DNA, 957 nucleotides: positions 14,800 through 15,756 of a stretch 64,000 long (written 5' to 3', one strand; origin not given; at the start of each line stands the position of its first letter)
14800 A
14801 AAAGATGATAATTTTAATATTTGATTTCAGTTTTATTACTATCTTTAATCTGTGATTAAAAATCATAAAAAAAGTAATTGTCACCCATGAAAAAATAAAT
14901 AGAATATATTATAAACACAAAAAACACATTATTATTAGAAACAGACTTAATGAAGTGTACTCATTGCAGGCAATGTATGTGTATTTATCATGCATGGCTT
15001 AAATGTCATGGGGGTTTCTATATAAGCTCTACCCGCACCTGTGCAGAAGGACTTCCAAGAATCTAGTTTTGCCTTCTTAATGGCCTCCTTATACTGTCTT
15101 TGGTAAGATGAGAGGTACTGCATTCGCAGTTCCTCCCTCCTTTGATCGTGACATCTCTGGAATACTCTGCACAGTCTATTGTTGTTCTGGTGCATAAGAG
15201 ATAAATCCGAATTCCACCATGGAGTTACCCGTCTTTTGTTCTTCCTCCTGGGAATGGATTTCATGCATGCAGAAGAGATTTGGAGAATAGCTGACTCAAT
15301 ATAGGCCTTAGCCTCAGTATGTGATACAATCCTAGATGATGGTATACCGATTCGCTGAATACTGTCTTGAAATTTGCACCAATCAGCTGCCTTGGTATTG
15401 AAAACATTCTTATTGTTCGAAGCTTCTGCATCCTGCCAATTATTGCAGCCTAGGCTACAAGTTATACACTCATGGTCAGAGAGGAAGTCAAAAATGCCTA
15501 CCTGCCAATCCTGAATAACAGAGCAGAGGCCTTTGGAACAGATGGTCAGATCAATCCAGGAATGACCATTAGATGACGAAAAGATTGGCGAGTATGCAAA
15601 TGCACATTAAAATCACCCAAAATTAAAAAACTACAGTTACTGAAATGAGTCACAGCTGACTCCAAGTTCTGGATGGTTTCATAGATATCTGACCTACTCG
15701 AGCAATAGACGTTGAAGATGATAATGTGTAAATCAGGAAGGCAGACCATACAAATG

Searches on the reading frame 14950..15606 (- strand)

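Call 26: search_protein_families(library=pfam, max_evalue=1, proteins=[window:14950-15606:-])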
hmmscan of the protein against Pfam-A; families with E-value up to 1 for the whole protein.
window:14950-15606:- (219 aa): 2 families
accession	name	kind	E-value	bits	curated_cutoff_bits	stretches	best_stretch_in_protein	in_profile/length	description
PF14529.12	Exo_endo_phos_2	-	0.0005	20.4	27.4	1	7-48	77-116/117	Endonuclease-reverse transcriptase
PF20945.2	RMP1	-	0.52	11.4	27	0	120-175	8-61/95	Ribonuclease MRP protein subunit RMP1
